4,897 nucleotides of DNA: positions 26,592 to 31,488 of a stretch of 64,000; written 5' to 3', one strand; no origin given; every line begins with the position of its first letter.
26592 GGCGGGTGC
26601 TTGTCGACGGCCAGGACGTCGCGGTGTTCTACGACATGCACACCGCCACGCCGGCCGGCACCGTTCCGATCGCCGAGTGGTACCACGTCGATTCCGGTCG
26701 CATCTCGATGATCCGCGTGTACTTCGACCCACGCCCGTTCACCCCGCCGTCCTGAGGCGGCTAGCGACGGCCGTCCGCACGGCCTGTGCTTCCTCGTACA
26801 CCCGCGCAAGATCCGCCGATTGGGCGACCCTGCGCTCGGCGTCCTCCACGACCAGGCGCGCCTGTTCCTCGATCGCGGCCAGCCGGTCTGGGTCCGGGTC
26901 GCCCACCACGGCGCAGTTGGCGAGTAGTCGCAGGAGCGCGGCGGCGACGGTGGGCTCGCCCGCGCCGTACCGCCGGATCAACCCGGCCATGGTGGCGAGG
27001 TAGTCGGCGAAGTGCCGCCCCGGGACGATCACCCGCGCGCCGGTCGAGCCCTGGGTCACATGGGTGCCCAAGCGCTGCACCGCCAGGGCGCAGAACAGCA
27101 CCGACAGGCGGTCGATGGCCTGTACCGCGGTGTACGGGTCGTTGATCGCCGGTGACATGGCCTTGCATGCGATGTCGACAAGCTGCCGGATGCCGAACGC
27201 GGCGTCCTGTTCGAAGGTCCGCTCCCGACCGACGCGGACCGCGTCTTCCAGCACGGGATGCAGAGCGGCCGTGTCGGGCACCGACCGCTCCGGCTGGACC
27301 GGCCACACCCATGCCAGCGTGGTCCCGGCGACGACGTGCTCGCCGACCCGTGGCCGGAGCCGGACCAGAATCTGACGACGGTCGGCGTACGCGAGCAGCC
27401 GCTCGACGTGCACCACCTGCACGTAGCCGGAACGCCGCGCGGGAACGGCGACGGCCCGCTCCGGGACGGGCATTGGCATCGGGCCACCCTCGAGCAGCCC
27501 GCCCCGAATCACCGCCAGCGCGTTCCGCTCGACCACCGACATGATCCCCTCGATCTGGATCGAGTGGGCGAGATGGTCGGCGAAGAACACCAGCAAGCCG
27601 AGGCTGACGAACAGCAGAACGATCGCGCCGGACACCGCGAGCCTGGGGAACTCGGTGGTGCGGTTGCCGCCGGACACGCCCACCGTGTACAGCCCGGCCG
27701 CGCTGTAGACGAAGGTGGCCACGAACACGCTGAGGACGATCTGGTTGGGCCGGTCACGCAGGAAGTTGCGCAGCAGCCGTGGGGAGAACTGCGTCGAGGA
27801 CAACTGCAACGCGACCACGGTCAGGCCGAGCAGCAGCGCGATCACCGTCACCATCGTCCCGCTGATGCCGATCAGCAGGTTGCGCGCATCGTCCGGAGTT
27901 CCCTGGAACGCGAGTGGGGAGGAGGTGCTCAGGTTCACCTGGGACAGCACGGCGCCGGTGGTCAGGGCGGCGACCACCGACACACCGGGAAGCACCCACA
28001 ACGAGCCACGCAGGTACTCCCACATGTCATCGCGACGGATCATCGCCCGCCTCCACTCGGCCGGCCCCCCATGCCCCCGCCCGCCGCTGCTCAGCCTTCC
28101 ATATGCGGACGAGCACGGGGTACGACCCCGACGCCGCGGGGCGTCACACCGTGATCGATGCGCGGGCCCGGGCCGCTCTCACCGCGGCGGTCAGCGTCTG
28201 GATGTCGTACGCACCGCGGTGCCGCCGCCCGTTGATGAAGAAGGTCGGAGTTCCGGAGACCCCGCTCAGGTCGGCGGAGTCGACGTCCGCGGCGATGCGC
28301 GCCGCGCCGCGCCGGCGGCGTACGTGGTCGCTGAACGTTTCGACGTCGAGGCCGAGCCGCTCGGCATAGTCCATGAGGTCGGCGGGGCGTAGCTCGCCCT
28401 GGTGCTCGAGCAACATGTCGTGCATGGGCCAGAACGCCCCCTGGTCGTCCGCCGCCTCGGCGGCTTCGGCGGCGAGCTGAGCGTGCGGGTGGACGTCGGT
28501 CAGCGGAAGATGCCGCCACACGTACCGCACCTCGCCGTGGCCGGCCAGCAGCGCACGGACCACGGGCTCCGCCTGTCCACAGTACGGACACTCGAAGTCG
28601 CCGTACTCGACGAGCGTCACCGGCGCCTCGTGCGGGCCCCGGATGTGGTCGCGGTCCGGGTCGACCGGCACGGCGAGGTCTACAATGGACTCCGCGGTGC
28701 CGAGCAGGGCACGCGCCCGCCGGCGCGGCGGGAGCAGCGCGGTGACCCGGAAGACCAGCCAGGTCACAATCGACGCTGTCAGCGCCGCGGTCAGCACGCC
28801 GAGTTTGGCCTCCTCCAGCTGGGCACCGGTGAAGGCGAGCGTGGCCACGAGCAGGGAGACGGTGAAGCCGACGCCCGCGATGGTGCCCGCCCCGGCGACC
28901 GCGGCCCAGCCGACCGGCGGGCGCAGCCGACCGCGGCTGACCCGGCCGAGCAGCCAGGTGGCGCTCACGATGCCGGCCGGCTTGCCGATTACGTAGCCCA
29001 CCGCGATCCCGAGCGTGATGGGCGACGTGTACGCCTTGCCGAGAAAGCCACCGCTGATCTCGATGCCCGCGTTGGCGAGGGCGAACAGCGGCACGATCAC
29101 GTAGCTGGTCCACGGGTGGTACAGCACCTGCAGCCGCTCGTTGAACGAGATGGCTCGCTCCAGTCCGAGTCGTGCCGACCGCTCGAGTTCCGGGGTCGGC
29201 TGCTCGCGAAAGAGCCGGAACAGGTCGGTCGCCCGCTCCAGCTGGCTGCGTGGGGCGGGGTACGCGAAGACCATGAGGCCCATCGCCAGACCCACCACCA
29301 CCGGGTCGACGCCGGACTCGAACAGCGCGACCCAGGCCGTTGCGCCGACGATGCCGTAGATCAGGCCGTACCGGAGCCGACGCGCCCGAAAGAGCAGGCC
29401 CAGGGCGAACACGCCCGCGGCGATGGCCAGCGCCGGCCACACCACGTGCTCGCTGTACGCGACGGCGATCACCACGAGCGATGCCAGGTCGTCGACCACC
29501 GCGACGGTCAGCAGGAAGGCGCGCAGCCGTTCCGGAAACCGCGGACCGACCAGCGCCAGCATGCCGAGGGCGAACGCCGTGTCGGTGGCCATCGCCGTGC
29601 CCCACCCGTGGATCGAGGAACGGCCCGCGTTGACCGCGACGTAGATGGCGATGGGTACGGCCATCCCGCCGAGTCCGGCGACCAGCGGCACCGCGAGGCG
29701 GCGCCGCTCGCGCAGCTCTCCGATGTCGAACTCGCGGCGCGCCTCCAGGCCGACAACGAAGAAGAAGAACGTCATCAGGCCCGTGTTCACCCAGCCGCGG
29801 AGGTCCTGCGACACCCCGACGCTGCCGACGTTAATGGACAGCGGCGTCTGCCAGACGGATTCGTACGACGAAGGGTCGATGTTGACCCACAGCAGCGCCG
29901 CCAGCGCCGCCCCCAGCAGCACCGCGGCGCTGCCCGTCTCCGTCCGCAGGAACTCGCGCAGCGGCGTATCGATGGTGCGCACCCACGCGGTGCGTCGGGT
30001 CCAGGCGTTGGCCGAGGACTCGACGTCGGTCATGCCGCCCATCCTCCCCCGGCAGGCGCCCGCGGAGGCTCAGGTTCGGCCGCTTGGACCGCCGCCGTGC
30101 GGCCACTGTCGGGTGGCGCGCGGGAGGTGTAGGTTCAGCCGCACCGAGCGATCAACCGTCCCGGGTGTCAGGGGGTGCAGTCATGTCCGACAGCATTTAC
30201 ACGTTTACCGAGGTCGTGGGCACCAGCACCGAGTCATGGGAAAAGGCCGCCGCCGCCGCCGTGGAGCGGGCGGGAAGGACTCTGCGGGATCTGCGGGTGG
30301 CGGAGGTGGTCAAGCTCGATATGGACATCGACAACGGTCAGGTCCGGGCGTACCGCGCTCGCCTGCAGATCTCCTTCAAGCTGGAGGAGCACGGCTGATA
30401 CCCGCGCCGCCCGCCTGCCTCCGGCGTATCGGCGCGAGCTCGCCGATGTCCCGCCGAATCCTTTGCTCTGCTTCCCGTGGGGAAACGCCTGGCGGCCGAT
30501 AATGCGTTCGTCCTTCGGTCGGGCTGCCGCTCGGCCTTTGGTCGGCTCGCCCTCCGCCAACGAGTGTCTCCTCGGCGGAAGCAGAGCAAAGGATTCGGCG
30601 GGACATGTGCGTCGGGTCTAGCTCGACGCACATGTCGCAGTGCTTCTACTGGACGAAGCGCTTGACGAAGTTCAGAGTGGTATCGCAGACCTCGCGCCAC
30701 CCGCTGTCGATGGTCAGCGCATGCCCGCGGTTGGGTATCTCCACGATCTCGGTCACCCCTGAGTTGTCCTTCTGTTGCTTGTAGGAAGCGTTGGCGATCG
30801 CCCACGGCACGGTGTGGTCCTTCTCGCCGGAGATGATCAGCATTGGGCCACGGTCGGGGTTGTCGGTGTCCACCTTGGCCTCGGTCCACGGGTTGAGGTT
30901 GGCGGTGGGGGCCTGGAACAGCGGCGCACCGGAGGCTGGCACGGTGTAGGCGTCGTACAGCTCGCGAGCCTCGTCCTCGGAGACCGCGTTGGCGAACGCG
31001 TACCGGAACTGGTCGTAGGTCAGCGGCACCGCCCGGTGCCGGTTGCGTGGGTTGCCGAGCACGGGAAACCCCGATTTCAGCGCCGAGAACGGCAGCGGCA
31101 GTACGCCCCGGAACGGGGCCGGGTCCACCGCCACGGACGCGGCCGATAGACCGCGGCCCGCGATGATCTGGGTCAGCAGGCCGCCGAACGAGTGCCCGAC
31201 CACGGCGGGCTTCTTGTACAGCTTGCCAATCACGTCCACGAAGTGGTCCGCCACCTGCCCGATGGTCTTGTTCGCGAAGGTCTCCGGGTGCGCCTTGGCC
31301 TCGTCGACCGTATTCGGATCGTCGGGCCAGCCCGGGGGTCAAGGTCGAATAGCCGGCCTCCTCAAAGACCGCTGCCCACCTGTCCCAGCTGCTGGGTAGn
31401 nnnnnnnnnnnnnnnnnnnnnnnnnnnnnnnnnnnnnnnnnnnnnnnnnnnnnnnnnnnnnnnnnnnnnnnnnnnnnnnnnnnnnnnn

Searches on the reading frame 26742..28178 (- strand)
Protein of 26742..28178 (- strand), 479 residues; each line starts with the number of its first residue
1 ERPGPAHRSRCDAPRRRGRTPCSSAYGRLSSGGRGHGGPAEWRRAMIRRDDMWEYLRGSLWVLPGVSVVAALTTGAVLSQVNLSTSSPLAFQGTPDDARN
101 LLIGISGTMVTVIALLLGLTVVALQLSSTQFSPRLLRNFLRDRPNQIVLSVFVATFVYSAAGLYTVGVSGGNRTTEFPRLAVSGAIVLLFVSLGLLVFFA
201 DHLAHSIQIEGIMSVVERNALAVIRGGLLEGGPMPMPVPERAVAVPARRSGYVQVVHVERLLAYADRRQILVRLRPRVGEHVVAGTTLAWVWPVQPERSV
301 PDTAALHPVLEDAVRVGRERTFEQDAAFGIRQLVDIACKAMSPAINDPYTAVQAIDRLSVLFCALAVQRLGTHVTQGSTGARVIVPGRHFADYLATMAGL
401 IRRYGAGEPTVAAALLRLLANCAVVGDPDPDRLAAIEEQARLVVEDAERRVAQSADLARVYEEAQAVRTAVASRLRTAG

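Call 9: search_protein_families(library=pfam, proteins=[window:26742-28178:-], max_evalue=0.001)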
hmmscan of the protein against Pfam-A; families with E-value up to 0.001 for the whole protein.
window:26742-28178:- (479 aa): 1 family
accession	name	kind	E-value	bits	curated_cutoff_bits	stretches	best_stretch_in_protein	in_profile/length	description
PF10011.15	DUF2254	-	2.2e-104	349.6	28.8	1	57-420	1-367/368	Predicted membrane protein (DUF2254)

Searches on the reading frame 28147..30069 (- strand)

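Call 9: search_protein_families(library=pfam, proteins=[window:28147-30069:-], max_evalue=0.001)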
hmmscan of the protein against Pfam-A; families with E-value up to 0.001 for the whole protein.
window:28147-30069:- (641 aa): 3 families
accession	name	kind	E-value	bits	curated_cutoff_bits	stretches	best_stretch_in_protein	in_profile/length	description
PF06965.17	Na_H_antiport_1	-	5.3e-124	414.3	23.5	1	39-439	2-373/374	Na+/H+ antiporter 1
PF13462.12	Thioredoxin_4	-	8.2e-23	81.8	23.2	1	474-630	5-163/165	Thioredoxin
PF01323.26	DSBA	-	1.6e-17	64.3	25.6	1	485-629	1-189/191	DSBA-like thioredoxin domain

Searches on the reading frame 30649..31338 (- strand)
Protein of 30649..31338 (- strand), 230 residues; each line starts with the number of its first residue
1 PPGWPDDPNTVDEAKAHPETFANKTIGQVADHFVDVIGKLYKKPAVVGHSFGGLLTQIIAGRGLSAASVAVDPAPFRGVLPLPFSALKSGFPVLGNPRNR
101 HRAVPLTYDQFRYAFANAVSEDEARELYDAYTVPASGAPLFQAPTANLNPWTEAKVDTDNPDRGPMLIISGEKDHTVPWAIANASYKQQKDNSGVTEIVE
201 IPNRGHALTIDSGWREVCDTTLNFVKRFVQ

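Call 58: search_protein_families(library=pfam, proteins=[window:30649-31338:-], max_evalue=0.00001)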
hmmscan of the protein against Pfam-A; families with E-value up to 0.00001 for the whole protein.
window:30649-31338:- (230 aa): 2 families
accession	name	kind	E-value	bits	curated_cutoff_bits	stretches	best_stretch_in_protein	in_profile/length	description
PF12697.13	Abhydrolase_6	-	1.7e-15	58.8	26.3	1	24-219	46-216/217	Alpha/beta hydrolase family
PF00561.26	Abhydrolase_1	-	4.8e-06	26.8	25.8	0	146-208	200-240/245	alpha/beta hydrolase fold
